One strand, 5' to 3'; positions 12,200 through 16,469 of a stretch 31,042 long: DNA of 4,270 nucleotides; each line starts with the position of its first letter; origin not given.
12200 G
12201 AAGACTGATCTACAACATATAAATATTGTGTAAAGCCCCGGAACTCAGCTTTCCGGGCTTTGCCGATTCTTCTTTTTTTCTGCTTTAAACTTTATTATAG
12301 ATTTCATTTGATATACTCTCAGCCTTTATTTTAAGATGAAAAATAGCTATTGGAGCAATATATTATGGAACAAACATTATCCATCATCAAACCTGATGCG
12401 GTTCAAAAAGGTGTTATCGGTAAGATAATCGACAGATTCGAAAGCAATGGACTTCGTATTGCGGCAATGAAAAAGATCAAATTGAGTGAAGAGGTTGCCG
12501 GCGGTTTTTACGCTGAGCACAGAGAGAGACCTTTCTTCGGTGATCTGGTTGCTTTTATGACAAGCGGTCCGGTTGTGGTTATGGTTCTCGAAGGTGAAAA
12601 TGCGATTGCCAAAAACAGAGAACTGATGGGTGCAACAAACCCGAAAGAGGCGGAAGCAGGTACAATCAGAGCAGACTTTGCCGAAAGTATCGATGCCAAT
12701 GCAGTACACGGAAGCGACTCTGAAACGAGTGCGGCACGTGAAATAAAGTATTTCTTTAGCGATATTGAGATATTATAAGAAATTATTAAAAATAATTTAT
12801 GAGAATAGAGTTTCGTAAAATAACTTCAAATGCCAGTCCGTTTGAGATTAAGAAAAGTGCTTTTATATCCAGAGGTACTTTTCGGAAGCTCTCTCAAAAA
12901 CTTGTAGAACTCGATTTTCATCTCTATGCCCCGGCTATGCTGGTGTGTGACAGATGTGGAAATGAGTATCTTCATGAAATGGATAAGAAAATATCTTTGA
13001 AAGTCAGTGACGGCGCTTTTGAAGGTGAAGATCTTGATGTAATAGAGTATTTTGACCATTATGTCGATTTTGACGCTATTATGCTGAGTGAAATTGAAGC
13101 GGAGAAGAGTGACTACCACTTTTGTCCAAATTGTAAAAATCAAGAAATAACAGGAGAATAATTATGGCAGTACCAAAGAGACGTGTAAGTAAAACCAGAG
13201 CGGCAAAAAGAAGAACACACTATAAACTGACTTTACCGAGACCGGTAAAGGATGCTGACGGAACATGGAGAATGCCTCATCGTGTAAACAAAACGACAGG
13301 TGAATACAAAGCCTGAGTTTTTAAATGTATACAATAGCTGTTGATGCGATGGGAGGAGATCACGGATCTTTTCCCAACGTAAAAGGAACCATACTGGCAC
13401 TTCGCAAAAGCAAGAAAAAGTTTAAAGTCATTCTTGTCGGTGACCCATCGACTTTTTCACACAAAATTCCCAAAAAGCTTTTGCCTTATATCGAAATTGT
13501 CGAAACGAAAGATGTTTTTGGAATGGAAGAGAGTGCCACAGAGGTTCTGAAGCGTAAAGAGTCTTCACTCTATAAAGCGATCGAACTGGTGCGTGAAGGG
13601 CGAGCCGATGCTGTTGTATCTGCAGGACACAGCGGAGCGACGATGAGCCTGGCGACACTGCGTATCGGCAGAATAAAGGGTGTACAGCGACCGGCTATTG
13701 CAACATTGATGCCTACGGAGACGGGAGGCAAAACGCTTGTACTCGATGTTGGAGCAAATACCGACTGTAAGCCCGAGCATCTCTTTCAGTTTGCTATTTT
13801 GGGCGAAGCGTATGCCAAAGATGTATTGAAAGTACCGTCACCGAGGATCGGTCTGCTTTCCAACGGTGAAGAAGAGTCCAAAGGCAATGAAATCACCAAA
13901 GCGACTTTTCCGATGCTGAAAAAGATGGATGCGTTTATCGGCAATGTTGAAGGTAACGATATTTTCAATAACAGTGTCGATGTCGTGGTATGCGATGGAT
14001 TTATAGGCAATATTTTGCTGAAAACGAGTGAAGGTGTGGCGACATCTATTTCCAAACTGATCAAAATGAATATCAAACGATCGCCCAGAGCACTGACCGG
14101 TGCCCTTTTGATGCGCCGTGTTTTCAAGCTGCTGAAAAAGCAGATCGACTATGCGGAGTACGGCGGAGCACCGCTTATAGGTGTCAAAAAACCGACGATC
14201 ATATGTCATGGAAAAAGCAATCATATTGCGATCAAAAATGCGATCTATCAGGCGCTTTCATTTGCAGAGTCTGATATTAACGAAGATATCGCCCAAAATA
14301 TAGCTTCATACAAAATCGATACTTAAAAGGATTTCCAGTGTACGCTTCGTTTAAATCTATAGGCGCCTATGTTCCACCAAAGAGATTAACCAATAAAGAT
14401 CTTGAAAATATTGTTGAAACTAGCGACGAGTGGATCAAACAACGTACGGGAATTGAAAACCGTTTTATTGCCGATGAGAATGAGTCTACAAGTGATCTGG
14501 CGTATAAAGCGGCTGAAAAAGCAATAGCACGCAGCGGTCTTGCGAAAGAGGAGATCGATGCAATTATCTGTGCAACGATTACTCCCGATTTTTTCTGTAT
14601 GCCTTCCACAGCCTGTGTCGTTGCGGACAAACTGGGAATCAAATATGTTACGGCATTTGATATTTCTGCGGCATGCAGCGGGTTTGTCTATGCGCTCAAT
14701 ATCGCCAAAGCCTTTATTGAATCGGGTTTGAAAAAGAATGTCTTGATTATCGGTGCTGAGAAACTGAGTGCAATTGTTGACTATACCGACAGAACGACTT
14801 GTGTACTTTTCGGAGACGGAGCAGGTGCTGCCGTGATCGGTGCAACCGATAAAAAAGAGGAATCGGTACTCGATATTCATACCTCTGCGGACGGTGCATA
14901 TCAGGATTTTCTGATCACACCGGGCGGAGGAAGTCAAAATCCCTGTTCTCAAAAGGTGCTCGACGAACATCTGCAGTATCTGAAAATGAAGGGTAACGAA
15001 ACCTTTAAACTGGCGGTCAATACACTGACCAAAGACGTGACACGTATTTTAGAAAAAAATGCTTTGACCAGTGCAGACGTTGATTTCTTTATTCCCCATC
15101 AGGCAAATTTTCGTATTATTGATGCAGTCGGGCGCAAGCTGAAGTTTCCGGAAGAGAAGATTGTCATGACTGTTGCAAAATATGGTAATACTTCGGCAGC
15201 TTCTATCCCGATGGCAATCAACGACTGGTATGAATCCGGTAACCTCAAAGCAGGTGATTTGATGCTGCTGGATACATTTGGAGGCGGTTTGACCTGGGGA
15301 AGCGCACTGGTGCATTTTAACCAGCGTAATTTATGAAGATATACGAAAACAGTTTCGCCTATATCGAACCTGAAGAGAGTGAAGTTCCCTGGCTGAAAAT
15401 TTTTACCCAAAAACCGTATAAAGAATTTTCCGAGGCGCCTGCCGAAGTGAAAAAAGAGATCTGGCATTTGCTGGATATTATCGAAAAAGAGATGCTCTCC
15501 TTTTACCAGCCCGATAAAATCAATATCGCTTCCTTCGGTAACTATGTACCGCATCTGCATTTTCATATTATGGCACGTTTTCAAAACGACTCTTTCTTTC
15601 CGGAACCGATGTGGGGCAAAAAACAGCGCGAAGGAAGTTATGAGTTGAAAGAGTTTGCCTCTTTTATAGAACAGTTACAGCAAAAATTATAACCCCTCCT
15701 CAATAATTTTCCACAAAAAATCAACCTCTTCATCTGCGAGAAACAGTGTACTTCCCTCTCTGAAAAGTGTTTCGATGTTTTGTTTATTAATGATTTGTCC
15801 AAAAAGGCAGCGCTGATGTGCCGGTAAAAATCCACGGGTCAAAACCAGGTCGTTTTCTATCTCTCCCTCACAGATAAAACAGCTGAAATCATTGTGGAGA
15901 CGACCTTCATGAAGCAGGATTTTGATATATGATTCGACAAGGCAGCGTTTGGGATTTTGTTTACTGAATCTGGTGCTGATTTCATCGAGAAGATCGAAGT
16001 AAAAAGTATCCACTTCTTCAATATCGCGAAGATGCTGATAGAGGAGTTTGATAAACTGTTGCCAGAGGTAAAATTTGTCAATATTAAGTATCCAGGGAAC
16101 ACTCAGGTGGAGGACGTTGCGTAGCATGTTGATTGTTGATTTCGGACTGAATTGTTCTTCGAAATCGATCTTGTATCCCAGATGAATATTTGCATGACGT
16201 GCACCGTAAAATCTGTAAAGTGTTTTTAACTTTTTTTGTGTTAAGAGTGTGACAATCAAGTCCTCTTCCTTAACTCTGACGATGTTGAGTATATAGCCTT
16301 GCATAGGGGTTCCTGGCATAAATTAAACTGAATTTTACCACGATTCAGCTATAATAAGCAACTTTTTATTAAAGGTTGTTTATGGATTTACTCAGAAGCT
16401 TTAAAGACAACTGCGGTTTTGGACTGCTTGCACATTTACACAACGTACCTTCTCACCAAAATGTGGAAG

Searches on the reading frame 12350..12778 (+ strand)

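Call 38: search_protein_families(library=pfam, proteins=[window:12350-12778:+], max_evalue=0.00001)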
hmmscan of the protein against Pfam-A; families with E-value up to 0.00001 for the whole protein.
window:12350-12778:+ (142 aa): 1 family
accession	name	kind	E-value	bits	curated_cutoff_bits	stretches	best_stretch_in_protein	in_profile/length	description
PF00334.24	NDK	-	5.4e-60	201.6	27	1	7-140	1-134/135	Nucleoside diphosphate kinase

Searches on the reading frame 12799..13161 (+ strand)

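Call 38: search_protein_families(library=pfam, proteins=[window:12799-13161:+], max_evalue=0.00001)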
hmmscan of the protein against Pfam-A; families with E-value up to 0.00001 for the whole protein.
window:12799-13161:+ (120 aa): 1 family
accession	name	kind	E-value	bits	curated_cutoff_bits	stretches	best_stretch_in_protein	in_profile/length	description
PF12677.13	DUF3797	-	1e-05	25.8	25.1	0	103-118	12-25/48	Domain of unknown function (DUF3797)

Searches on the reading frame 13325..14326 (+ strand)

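Call 38: search_protein_families(library=pfam, proteins=[window:13325-14326:+], max_evalue=0.00001)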
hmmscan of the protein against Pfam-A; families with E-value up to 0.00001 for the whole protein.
window:13325-14326:+ (333 aa): 1 family
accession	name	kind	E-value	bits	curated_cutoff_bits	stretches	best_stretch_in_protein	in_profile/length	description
PF02504.20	FA_synthesis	-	3.5e-114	381.7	29.1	1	3-319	2-322/324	Fatty acid synthesis protein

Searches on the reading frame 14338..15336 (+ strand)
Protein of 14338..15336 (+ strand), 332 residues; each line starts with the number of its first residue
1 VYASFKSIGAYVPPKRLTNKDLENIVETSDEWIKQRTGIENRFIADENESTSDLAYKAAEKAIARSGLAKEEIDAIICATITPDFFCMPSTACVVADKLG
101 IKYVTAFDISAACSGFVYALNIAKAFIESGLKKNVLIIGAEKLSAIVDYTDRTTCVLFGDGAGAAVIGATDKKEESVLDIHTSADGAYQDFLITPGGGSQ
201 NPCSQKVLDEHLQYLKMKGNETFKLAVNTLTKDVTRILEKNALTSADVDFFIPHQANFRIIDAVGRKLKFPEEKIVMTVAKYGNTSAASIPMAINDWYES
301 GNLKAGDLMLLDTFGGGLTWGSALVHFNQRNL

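Call 38: search_protein_families(library=pfam, proteins=[window:14338-15336:+], max_evalue=0.00001)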
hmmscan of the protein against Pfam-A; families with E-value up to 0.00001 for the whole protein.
window:14338-15336:+ (332 aa): 5 families
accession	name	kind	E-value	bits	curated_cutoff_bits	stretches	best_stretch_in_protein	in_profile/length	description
PF08541.16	ACP_syn_III_C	-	1.3e-35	121.8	26.6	1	238-326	1-89/90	3-Oxoacyl-[acyl-carrier-protein (ACP)] synthase III C terminal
PF08545.16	ACP_syn_III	-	3.5e-33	113.8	24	1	107-186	1-80/80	3-Oxoacyl-[acyl-carrier-protein (ACP)] synthase III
PF00108.29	Thiolase_N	-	1.3e-08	35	26.4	1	36-148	8-120/260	Thiolase, N-terminal domain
PF07451.17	SpoVAD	-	2e-06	27.2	22.1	0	50-140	50-133/329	Stage V sporulation protein AD (SpoVAD)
PF00195.25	Chal_sti_synt_N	-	5.4e-06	26.5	27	0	48-169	96-223/225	Chalcone and stilbene synthases, N-terminal domain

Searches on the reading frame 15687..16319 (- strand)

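Call 38: search_protein_families(library=pfam, proteins=[window:15687-16319:-], max_evalue=0.00001)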
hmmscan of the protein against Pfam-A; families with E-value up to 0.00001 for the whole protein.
window:15687-16319:- (210 aa): 1 family
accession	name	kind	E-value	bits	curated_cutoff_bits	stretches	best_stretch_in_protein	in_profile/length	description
PF13114.12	RecO_N_2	-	1.7e-32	111.3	27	1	6-77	1-71/71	RecO N terminal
